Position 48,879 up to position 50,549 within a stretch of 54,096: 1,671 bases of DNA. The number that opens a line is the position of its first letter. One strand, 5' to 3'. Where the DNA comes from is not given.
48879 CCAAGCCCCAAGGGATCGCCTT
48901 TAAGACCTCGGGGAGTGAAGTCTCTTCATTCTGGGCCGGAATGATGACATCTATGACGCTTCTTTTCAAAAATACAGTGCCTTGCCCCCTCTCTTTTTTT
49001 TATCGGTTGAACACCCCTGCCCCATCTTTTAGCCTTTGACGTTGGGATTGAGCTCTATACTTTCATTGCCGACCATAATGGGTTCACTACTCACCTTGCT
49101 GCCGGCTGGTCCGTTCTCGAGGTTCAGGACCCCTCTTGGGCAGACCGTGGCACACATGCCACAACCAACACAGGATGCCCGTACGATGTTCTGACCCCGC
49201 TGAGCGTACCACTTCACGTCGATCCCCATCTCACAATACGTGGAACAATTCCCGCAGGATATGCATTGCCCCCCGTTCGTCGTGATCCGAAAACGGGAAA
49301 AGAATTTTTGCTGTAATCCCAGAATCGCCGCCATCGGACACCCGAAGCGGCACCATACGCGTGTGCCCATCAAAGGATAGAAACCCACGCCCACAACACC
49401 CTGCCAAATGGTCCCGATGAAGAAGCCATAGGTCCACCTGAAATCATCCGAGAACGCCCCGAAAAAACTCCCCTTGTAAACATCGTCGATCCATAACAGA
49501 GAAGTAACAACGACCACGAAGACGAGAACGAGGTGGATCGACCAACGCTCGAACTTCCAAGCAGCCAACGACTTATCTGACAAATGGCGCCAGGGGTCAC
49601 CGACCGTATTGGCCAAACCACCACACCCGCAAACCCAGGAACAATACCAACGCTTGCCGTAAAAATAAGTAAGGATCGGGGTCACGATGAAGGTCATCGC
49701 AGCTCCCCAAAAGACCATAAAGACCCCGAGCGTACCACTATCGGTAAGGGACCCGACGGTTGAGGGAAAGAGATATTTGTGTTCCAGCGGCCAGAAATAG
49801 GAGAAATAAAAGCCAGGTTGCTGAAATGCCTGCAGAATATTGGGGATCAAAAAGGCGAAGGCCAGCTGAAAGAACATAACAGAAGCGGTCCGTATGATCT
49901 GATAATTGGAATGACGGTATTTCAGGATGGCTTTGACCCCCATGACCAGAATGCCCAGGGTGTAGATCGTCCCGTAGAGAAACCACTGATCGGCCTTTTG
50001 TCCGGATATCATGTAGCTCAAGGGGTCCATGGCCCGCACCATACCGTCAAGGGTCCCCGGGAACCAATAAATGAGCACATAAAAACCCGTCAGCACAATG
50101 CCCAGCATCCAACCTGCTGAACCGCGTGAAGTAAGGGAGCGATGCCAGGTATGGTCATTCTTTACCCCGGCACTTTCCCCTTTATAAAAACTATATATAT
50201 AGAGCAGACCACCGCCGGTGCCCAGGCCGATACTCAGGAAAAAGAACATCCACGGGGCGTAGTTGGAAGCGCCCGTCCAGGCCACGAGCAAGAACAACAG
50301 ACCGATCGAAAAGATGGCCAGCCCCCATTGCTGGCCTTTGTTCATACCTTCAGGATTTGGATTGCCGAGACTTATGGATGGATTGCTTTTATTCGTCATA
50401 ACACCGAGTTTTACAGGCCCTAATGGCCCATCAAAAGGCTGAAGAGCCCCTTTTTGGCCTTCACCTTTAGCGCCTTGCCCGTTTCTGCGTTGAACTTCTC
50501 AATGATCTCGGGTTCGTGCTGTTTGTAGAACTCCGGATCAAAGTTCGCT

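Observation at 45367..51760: Five-gene block coupling an NAD(P)H-flavoprotein and membrane polyferredoxin to a three-glycosyltransferase membrane glycosylation set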

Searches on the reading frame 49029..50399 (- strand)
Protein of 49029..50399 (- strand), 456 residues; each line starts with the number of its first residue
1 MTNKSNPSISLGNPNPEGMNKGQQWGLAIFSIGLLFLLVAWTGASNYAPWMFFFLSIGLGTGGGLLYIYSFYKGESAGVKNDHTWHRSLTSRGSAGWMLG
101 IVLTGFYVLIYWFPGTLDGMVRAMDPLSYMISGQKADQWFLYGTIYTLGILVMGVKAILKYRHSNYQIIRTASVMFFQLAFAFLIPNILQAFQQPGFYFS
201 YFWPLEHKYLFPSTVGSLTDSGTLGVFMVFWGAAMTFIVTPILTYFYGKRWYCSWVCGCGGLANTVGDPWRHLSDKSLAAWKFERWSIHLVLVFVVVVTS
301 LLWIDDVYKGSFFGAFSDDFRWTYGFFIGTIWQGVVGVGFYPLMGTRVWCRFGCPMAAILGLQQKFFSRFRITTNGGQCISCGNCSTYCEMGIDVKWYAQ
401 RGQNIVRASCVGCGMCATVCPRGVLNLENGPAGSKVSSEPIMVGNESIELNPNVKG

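Call 3: search_protein_families(library=pfam, proteins=[window:49029-50399:-], max_evalue=0.01)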
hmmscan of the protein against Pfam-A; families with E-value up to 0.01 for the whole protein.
window:49029-50399:- (456 aa): 11 families
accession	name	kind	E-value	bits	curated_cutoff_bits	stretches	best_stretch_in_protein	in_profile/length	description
PF14697.11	Fer4_21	-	5.8e-08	33.2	35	1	377-421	6-52/59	4Fe-4S dicluster domain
PF13187.11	Fer4_9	-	1.5e-07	31.7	27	2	378-424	1-51/52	4Fe-4S dicluster domain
PF12838.12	Fer4_7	-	1.5e-06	29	27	1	378-424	1-52/52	4Fe-4S dicluster domain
PF13237.11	Fer4_10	-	3.7e-06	27.2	25.5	1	374-421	4-53/53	4Fe-4S dicluster domain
PF12837.12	Fer4_6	-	4.4e-06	26.8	25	1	405-425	4-24/24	4Fe-4S binding domain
PF00037.32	Fer4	-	5.3e-05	23.3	21.1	1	407-425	5-23/24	4Fe-4S binding domain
PF12801.12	Fer4_5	-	5.7e-05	23.4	22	1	233-268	4-39/48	4Fe-4S binding domain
PF13534.11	Fer4_17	-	6.7e-05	23.8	22.2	0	406-424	42-60/61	4Fe-4S dicluster domain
PF13183.11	Fer4_8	-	9.9e-05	23.2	27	1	408-424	52-68/68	4Fe-4S dicluster domain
PF13484.11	Fer4_16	-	0.0013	19.9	30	1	410-428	2-20/66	4Fe-4S double cluster binding domain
PF25160.1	LdpA_Fe-S-bd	-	0.0015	18.7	27.6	1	403-425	21-43/49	LdpA Fe-S cluster-binding domain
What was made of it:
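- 49029..50399 (-): Polytopic NapH/CcoG-like membrane polyferredoxin (456 aa). By inspection it has about 8 TM helices, with both termini, two Cys motifs and 2x[4Fe-4S] on the cytoplasmic side. Fer4_5 plus dicluster Fer4 families (call 3).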

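Call 4: search_protein_families(library=ncbifam, proteins=[window:49029-50399:-], max_evalue=0.01)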
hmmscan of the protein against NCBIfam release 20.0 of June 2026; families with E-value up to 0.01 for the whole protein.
window:49029-50399:- (456 aa): 36 families (the best 25 are shown)
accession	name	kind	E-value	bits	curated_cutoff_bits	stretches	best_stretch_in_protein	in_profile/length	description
TIGR02163.1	napH_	subfamily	2.5e-14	53.4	213.05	1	242-428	68-254/255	NapH/MauN family ferredoxin-type protein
NF007013.0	PRK09477.1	equivalog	4.1e-12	45.8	234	1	227-429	83-278/286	quinol dehydrogenase ferredoxin subunit NapH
NF006183.0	PRK08318.1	equivalog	2.2e-06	26.7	335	1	375-431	340-401/422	NAD-dependent dihydropyrimidine dehydrogenase subunit PreA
NF043039.1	HgcAB_like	equivalog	4.1e-06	26.6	285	2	230-425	161-349/350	HgcAB-like fusion protein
NF040864.1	HgcB_ferredoxin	equivalog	5.5e-06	26.1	99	1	406-431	12-37/93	mercury methylation ferredoxin HgcB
TIGR03287.1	methan_mark_16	hypoth_equivalog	1.2e-05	23.9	363.95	1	370-431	295-353/391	methanogenesis marker 16 metalloprotein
TIGR04395.1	cutC_activ_rSAM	equivalog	1.6e-05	24.3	360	1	368-427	45-105/309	choline TMA-lyase-activating enzyme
NF042909.1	FMH_DH_FwdF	exception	1.7e-05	24.1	375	2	349-428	232-314/336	tungsten-dependent formylmethanofuran dehydrogenase subunit FwdF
NF058577.1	FdxA_fam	equivalog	2e-05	24.7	65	1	378-422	8-50/52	4Fe-4S ferredoxin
TIGR02936.1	fdxN_nitrog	equivalog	2.2e-05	24.5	80.55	1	396-429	9-42/91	ferredoxin III, nif-specific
NF006221.0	PRK08348.1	subfamily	3e-05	23.7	124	1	369-427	36-94/136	NADH-plastoquinone oxidoreductase subunit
TIGR02179.1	PorD_KorD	subfamily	3.8e-05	23.7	60.05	1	375-426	23-73/78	2-oxoacid:acceptor oxidoreductase, delta subunit, pyruvate/2-ketoisovalerate family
NF045874.1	Vhu_polyferre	exception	7.5e-05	21.6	600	1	350-447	38-130/381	F420-non-reducing hydrogenase associated-polyferredoxin VhuB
NF040770.1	hetero_SS_HdrA2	exception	0.00012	20.4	1100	1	376-429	576-627/777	CoB-CoM heterodisulfide reductase HdrA2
TIGR00402.1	napF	equivalog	0.0002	21.3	102.2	1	378-426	36-85/149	ferredoxin-type protein NapF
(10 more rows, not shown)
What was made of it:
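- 49029..50399 (-): NapH/MauN TIGR02163 53 bits, below the 213 cut-off (call 4).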

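Call 7: find_homologous_proteins(query=window:49029-50399:-)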
Query window:49029-50399:- (456 aa): 8000 proteins with E <= 0.001 among 8000 candidates; the best 120 are listed.
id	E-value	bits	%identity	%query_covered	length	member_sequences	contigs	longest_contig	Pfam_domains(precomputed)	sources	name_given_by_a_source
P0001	0.0e+0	1076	100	100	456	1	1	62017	PF14697.12,PF12837.13,PF12838.13,PF13237.12,PF13187.12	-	-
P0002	1.6e-263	893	81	99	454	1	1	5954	PF14697.12,PF12837.13,PF12838.13,PF13237.12,PF13187.12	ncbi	-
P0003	2.2e-225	767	70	100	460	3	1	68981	PF14697.12,PF12838.13,PF13237.12,PF13187.12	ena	-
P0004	7.1e-216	736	69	98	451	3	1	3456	PF14697.12,PF12801.13,PF12837.13,PF12838.13,PF13237.12,PF13187.12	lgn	-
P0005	1.9e-215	735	69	98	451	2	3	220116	PF14697.12,PF12801.13,PF12837.13,PF12838.13,PF13237.12,PF13187.12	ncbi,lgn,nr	ncbi:MAG: 4Fe-4S binding protein [Bacteroidetes bacterium]|nr:4Fe-4S binding protein [Bacteroidota b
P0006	2.6e-215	734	68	100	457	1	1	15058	PF14697.12,PF12801.13,PF12837.13,PF12838.13,PF13237.12,PF13187.12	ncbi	-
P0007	5.3e-215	733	69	97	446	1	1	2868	PF14697.12,PF12801.13,PF12837.13,PF12838.13,PF13237.12,PF13187.12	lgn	-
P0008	3.3e-213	727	67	100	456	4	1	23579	PF14697.12,PF12801.13,PF12837.13,PF12838.13,PF13237.12,PF13187.12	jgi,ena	-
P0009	1.7e-210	718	68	98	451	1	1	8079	PF14697.12,PF12801.13,PF12837.13,PF12838.13,PF13237.12,PF13187.12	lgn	-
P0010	2.9e-209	714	67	98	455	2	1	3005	PF14697.12,PF12801.13,PF12837.13,PF12838.13,PF13534.12,PF13237.12,PF13187.12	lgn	-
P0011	6.4e-209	713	66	98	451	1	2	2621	PF14697.12,PF12801.13,PF12837.13,PF12838.13,PF13237.12,PF13187.12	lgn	-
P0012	1.1e-208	712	68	96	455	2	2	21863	PF14697.12,PF12801.13,PF12837.13,PF12838.13,PF13237.12,PF13187.12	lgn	-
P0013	1.1e-208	712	67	98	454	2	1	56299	PF14697.12,PF12837.13,PF12838.13,PF13237.12,PF13183.12,PF13187.12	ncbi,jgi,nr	ncbi:MAG: 4Fe-4S ferredoxin [Flavobacteriales bacterium]|nr:MAG: 4Fe-4S ferredoxin [Flavobacteriales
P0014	6.4e-207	706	67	98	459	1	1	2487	PF14697.12,PF12801.13,PF12837.13,PF12838.13,PF13534.12,PF13237.12,PF13187.12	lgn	-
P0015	8.3e-207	706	65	98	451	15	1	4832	PF14697.12,PF12837.13,PF12838.13,PF13237.12,PF13187.12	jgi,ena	-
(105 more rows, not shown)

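Call 8: find_related_loci(query=window:49029-50399:-, collection=genome_contigs, flank=10000)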
Query window:49029-50399:- (456 aa) in genome_contigs; peptide patterns used: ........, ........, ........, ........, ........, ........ (x = any residue, [..] = any of these).
599 stretches matched a pattern (row limit reached: there are more); 591 encode a relative of the query (tblastn E <= 1e-3); the best 80 are kept; 80 distinct loci.
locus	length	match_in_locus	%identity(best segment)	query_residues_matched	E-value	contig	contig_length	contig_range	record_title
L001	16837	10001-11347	68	4-451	0e+0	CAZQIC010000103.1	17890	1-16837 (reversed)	MAG TPA_asm: uncultured Bacteroidia bacterium isolate SRP128246_co1_439 genome assembly, contig: NODE_6734_length_17890_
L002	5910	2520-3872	66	1-450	0e+0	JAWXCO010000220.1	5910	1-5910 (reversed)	MAG: Bacteroidota bacterium isolate SP4G1.39 k99_2901978, whole genome shotgun sequence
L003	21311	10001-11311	64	3-435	0e+0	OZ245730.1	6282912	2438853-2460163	MAG: Calditrichia bacterium isolate b0d004ed-fac9-4c7c-be48-ce0904fd85ed genome assembly, chromosome: 1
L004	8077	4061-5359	63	19-451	0e+0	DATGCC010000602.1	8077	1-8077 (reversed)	MAG TPA_asm: Rhodothermales bacterium isolate SMAG_U9638 k141_388262, whole genome shotgun sequence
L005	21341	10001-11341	63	6-453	0e+0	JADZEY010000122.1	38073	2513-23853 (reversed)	MAG: Armatimonadota bacterium isolate SJ842 c_000001662717, whole genome shotgun sequence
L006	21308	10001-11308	61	1-435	0e+0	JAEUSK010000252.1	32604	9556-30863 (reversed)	MAG: bacterium isolate new MAG-301 k141_1796529, whole genome shotgun sequence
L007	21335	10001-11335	61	6-451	0e+0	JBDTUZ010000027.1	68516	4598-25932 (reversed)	MAG: Ginsengibacter sp. isolate cluster3_bin.56 NODE_838_length_68516_cov_73.125663, whole genome shotgun sequence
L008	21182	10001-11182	66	38-431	0e+0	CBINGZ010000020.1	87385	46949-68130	MAG TPA_asm: uncultured bacterium isolate SRR16817054_binner12_Refined_41 genome assembly, contig: ERZ27394105.92, whole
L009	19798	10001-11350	61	6-452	0e+0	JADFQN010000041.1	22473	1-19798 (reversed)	MAG: Bacteroidetes bacterium isolate B7T1B5 B7T1B5_NODE1925, whole genome shotgun sequence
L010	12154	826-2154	59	7-451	0e+0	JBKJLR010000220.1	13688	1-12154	MAG: Chitinophagaceae bacterium isolate ant_bin.295 k117_4966266, whole genome shotgun sequence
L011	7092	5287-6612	59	5-450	0e+0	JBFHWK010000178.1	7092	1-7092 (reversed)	MAG: Rhodothermales bacterium isolate Mix_sand09.2021.07.Z.24 k141_1095550_length_7092_cov_25.8835, whole genome shotgun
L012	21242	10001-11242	64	23-435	2e-179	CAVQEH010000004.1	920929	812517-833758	MAG: uncultured Ignavibacteria bacterium isolate MFD02416.bin.1.320 genome assembly, contig: contig_33795, whole genome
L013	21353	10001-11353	57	1-451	1e-179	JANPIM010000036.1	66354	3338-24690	MAG: Segetibacter sp. isolate VAR_61_metabat_66 VAR_61_k141_93487, whole genome shotgun sequence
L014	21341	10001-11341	59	1-450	3e-179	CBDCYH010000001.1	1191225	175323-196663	MAG: Rhodothermales bacterium isolate 8b598655-955b-420c-8955-06fb7b6e90de genome assembly, contig: contig_1, whole geno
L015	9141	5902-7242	59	1-448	3e-179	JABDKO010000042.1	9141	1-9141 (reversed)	MAG: Rhodothermales bacterium isolate SS_bin_51 k127_1184370, whole genome shotgun sequence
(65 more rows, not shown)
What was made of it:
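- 49029..50399 (-): 55-81% identical to relatives in Bacteroidota, Rhodothermales, Ignavibacteria, Calditrichia, Latescibacterota, Dadabacteria, Thermodesulfobacteriota and Spirochaetota (calls 7, 8).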

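Call 14: search_solved_structures(query=window:49029-50399:-, max_evalue=0.01)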
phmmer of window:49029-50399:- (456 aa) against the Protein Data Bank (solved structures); distinct sequences matched with E-value up to 0.01: 9.
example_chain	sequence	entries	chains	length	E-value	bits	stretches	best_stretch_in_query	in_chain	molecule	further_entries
9sw6_G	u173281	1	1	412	2.3e-06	29.9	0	351-437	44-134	Polyferredoxin protein MvhB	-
9sfi_A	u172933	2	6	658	5.5e-05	25.4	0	363-427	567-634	CoB--CoM heterodisulfide reductase iron-sulfur subunit A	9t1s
9lay_B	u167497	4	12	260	0.00073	21.7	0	355-426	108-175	4Fe-4S ferredoxin iron-sulfur binding domain protein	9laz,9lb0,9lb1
7p5h_A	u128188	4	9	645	0.0013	20.9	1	375-430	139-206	Fe-hydrogenase, subunit alpha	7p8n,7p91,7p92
9g03_E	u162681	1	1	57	0.0017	20.5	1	378-424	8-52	Ferredoxin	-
9sfi_O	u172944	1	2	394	0.0017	20.5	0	350-441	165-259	Ferredoxin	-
6qgr_G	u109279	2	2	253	0.0045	19.1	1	373-428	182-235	Coenzyme F420 hydrogenase subunit gamma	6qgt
9sfi_T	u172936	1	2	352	0.0051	18.9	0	352-427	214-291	4Fe-4S ferredoxin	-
6qii_G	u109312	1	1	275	0.0058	18.7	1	373-428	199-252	Coenzyme F420 hydrogenase subunit gamma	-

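Call 44: find_encoding_contigs(protein=P0001, flank=10000, max_places=3)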
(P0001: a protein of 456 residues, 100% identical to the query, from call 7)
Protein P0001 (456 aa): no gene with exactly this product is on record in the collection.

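Call 45: find_encoding_contigs(protein=P0003, flank=10000, max_places=2)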
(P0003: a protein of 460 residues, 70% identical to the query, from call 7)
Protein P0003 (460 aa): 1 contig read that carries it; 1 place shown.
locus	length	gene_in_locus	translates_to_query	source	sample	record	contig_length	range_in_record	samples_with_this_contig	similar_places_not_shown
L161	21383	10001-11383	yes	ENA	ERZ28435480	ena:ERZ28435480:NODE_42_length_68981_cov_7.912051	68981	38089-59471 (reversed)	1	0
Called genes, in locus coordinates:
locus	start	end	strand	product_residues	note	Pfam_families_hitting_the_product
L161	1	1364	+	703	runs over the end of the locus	PF03190:Thioredox_DsbH, PF13098:Thioredoxin_2 (faint), PF13899:Thioredoxin_7 (weak)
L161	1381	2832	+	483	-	-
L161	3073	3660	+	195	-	PF04542:Sigma70_r2, PF08281:Sigma70_r4_2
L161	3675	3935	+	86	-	-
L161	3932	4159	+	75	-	-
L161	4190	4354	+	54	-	-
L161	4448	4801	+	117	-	PF12849:PBP_like_2 (weak), PF13531:SBP_bac_11 (weak)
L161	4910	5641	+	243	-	PF00528:BPD_transp_1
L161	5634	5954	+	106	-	-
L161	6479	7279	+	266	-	PF13476:AAA_23 (weak), PF00005:ABC_tran, PF02463:SMC_N (faint), PF13304:AAA_21 (weak)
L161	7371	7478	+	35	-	-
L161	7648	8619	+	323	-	PF13847:Methyltransf_31, PF08241:Methyltransf_11, PF13649:Methyltransf_25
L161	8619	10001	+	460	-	PF01266:DAO (faint), PF07992:Pyr_redox_2, PF13738:Pyr_redox_3 (weak), PF00070:Pyr_redox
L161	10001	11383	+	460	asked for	PF12838:Fer4_7 (faint), PF13237:Fer4_10 (weak), PF14697:Fer4_21, PF13187:Fer4_9 (weak)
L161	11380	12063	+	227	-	PF00535:Glycos_transf_2, PF13641:Glyco_tranf_2_3 (weak)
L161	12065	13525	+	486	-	PF13506:Glyco_transf_21, PF00535:Glycos_transf_2, PF13641:Glyco_tranf_2_3, PF13632:Glyco_trans_2_3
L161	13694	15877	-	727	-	PF07696:7TMR-DISMED2, PF07695:7TMR-DISM_7TM, PF07228:SpoIIE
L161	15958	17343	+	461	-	PF26314:MptA_B_family, PF09594:GT87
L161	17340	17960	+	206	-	PF03848:TehB (weak), PF08241:Methyltransf_11 (weak), PF13649:Methyltransf_25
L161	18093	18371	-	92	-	PF00583:Acetyltransf_1 (weak), PF14542:Acetyltransf_CG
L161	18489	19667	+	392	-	-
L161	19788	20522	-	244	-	-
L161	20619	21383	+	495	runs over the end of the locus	PF18940:DUF5687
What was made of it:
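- ORFs overlap between PolyFd and sGT2 in L161 (call 45).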

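Call 68: predict_structure(alignment_id=A3)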
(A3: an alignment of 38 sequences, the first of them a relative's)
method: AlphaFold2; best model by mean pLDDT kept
length: 456 residues; sequences in the alignment: 38
mean_pLDDT: 62.7   pTM: 0.65
mean pLDDT of the five models: 62.7, 59.5, 58.9, 58.1, 57.8
residues with pLDDT >= 90: 63; 70-90: 126; 50-70: 88; < 50: 179
segments of 3 or more residues with pLDDT < 50: 1-15, 79-92, 199-204, 249-276, 335-342, 350-365, 367-456
pLDDT, mean of each block of 10 residues (from residue 1): 38 54 90 95 94 96 92 69 44 60 79 89 95 90 85 82 76 79 81 65 56 67 63 64 56 46 35 44 62 75 80 77 71 49 51 48 42 30 35 39 37 35 38 42 41 42
secondary structure, 60 per line:
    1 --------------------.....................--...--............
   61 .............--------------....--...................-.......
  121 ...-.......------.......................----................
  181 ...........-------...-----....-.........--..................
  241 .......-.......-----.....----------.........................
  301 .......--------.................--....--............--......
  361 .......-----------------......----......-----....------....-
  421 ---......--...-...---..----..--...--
elements in order: H21-41 H49-73 H88-91 H94-112 H114-123 H125-131 H138-160 H165-191 H207-210 H212-220 H223-247 H249-255 H261-265 H276-307 H316-332 H335-338 H341-352 H355-367 H385-390 H395-400 H406-409 H416-419 H424-429
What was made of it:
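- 49029..50399 (-): The AF2 model is poor in the Fe-S part and was not used (call 68).
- Tried and rejected: The AF2 model reached a mean pLDDT of only 62.7, with the Fe-S domain below 50 (call 68).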
